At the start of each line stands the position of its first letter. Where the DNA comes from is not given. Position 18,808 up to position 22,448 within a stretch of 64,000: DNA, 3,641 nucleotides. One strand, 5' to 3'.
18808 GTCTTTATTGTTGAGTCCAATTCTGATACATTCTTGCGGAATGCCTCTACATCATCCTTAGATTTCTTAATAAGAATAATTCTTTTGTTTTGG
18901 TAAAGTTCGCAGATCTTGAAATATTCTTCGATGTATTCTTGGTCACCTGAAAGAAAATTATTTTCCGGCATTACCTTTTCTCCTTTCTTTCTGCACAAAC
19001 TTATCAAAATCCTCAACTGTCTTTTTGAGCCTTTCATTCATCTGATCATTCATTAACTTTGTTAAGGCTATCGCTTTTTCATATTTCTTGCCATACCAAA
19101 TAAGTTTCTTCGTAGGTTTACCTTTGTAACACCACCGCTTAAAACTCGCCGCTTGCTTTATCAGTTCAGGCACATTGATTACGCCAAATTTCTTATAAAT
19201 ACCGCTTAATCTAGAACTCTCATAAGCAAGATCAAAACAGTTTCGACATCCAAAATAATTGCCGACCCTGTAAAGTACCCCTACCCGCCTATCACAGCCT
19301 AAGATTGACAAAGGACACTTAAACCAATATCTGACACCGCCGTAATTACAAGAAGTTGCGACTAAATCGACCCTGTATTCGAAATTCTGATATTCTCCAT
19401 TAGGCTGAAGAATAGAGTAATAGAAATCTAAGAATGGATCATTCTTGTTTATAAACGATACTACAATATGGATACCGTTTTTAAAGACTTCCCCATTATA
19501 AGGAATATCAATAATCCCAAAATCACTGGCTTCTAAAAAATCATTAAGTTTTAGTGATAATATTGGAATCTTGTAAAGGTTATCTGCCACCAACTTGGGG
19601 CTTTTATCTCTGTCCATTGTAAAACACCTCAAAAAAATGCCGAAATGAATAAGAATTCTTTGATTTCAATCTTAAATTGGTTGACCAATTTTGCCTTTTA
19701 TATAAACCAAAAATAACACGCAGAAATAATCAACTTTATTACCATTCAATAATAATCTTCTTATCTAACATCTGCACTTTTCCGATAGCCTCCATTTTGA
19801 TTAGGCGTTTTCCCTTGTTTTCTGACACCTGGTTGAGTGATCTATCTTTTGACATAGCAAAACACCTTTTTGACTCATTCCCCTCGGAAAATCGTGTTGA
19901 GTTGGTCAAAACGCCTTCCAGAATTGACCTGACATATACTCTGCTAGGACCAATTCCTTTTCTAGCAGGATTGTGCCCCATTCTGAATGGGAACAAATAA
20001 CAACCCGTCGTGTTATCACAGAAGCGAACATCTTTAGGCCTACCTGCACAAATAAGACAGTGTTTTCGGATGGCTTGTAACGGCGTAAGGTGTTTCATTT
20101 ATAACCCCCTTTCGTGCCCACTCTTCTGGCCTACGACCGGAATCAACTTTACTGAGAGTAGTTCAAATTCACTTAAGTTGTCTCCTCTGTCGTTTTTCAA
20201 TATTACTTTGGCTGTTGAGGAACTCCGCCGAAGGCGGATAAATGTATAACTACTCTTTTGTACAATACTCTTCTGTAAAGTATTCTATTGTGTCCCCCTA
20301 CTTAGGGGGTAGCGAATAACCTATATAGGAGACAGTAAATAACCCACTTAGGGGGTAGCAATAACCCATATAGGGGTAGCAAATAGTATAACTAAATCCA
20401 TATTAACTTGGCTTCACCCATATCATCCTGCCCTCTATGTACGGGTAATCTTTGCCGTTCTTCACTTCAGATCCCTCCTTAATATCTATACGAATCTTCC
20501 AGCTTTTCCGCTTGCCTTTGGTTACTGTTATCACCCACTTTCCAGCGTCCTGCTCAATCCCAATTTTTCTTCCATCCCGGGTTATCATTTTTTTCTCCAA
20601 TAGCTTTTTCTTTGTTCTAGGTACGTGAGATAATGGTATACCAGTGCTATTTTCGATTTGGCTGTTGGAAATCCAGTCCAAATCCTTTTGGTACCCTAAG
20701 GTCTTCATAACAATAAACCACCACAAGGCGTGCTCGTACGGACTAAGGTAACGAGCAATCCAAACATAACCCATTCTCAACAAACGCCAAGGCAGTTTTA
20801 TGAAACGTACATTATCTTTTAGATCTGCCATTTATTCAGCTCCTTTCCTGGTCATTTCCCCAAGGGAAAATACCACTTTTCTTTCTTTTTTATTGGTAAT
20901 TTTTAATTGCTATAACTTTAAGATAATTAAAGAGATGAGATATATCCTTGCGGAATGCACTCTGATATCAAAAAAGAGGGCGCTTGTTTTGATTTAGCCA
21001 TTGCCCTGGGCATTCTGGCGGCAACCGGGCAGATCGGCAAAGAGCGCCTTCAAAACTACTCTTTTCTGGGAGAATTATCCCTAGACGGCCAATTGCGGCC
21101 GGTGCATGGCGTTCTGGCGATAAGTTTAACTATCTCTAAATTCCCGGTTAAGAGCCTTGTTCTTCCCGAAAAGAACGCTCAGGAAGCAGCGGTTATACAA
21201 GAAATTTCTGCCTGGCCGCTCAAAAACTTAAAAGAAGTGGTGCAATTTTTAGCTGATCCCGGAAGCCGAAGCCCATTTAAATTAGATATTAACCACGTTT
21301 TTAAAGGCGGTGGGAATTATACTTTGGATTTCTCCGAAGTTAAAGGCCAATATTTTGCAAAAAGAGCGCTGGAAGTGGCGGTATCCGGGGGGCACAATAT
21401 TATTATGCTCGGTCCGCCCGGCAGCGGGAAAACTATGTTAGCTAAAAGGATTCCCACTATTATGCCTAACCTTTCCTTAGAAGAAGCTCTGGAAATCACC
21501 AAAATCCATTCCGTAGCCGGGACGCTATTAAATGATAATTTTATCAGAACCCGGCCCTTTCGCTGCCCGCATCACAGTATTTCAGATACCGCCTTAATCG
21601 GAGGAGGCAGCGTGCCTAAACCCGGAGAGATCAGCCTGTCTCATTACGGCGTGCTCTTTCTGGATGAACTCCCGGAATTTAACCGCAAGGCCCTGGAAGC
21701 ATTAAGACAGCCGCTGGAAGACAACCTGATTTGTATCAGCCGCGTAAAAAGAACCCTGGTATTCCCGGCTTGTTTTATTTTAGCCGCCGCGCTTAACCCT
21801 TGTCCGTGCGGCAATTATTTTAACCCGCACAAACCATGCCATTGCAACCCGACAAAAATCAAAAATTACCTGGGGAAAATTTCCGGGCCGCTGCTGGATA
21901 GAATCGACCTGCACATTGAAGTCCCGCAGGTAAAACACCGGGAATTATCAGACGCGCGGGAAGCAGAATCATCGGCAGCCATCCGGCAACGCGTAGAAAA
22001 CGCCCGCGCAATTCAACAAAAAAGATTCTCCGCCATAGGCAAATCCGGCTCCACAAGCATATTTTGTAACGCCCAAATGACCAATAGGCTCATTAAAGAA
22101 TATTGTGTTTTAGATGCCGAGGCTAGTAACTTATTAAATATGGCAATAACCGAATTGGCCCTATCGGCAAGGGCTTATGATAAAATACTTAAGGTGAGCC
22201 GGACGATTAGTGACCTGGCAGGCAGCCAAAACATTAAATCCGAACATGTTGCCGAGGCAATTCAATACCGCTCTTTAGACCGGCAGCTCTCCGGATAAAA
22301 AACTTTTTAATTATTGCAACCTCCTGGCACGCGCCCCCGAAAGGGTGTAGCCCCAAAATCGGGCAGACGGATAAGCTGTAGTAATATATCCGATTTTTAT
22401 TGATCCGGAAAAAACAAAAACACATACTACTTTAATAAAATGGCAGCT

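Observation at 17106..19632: Classic-clade AAA ATPase with unique N-domain paired with a Cys-rich protein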

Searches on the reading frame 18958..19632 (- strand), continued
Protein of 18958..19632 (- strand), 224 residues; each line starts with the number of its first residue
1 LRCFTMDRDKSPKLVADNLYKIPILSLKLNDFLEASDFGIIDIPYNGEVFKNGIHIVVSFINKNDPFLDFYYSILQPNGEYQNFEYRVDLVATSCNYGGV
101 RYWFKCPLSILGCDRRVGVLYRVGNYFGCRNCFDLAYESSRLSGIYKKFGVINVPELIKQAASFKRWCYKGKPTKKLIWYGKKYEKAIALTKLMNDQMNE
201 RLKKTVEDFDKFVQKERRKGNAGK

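Call 89: find_encoding_contigs(protein=P0019, flank=8000, max_places=2)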
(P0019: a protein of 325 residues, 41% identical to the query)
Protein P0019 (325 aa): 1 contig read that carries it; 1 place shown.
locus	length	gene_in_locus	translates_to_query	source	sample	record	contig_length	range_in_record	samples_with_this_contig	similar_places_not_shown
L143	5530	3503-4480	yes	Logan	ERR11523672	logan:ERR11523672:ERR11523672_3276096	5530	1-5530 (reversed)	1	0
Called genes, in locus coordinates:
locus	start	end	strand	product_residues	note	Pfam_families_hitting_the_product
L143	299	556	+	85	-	PF00313:CSD (weak)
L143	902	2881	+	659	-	PF09250:Prim-Pol, PF08708:PriCT_1, PF05272:VapE-like_dom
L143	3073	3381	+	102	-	-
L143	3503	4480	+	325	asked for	-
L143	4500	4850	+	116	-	PF21781:DUF6876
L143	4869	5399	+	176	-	PF00239:Resolvase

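Call 90: find_related_loci(query=window:18958-19617:-, collection=viral_contigs, flank=10000)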
Query window:18958-19617:- (219 aa) in viral_contigs; peptide patterns used: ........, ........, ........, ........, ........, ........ (x = any residue, [..] = any of these).
2 stretches matched a pattern, but none encodes a relative of the query by tblastn (E <= 1e-3).

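Call 91: find_related_loci(query=A3, collection=viral_contigs, flank=10000)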
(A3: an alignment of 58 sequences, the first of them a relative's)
Query A3 (227 aa) in viral_contigs; peptide patterns used: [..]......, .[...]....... (x = any residue, [..] = any of these).
26 stretches matched a pattern; 2 encode a relative of the query (tblastn E <= 1e-3); 2 distinct loci.
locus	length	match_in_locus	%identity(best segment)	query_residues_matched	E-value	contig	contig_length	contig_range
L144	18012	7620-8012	44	17-145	7e-28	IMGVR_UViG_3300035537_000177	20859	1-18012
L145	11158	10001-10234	52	75-156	2e-20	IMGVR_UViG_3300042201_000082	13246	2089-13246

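Call 102: search_protein_families(library=pfam, proteins=[L001:5421-5951:+, L069:8942-9862:+], max_evalue=0.5)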
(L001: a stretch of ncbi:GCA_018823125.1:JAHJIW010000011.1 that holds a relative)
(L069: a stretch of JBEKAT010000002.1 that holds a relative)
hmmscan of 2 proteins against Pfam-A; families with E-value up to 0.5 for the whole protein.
L001:5421-5951:+ (176 aa): 1 family
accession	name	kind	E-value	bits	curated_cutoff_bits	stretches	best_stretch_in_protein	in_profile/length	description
PF21402.2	NLRX1_C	-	0.11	12.8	27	1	78-97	39-58/62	NLR family member X1, C-terminal domain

L069:8942-9862:+ (306 aa): 1 family
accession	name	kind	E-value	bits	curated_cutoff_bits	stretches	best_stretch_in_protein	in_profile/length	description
PF01867.21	Cas_Cas1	-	0.0041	16.8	22.3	1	194-280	80-171/283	CRISPR associated protein Cas1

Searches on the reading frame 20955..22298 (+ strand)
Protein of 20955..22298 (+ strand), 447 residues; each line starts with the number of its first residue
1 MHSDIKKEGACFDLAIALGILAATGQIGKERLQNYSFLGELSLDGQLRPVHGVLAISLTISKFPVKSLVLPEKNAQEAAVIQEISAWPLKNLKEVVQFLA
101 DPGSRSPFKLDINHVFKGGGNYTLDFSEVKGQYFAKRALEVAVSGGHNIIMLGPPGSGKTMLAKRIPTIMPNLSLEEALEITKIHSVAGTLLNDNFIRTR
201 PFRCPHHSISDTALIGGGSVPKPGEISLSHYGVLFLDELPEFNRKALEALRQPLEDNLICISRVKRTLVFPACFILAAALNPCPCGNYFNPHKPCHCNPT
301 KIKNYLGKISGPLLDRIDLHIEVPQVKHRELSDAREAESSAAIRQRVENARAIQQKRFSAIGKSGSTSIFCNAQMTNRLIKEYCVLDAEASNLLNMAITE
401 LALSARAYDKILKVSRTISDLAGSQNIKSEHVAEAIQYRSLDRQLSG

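Call 5: search_protein_families(library=pfam, proteins=[window:20955-22298:+], max_evalue=0.01)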
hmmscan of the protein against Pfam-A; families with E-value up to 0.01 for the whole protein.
window:20955-22298:+ (447 aa): 10 families
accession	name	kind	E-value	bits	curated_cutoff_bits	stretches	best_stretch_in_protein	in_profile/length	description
PF01078.27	Mg_chelatase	-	1.5e-92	309.1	20.3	1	125-330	1-206/207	Magnesium chelatase, subunit ChlI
PF13335.12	Mg_chelatase_C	-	4e-33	114.3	26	1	338-439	2-94/94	Magnesium chelatase, subunit ChlI C-terminal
PF13541.12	ChlI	-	4.7e-20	72.1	27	1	3-74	52-121/121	Subunit ChlI of Mg-chelatase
PF00493.29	MCM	-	3.1e-06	26.9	23.3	1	222-323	113-204/224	MCM P-loop domain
PF07728.20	AAA_5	-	5.3e-06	26.9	22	0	148-172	1-25/139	AAA domain (dynein-related subfamily)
PF00004.35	AAA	-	0.00094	20.1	21.2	0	149-168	1-20/131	ATPase family associated with various cellular activities (AAA)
PF05496.18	RuvB_N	-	0.00094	19.4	27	0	148-170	35-57/159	Holliday junction DNA helicase RuvB P-loop domain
PF00158.32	Sigma54_activat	-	0.0015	18.7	20.2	0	140-255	16-118/168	Sigma-54 interaction domain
PF05362.19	Lon_C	-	0.002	18.2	21.1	1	7-84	107-187/205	Lon protease (S16) C-terminal proteolytic domain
PF20030.5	bpMoxR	-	0.0058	16.2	27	0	139-169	24-54/205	MoxR domain in the MoxR-vWA-beta-propeller ternary systems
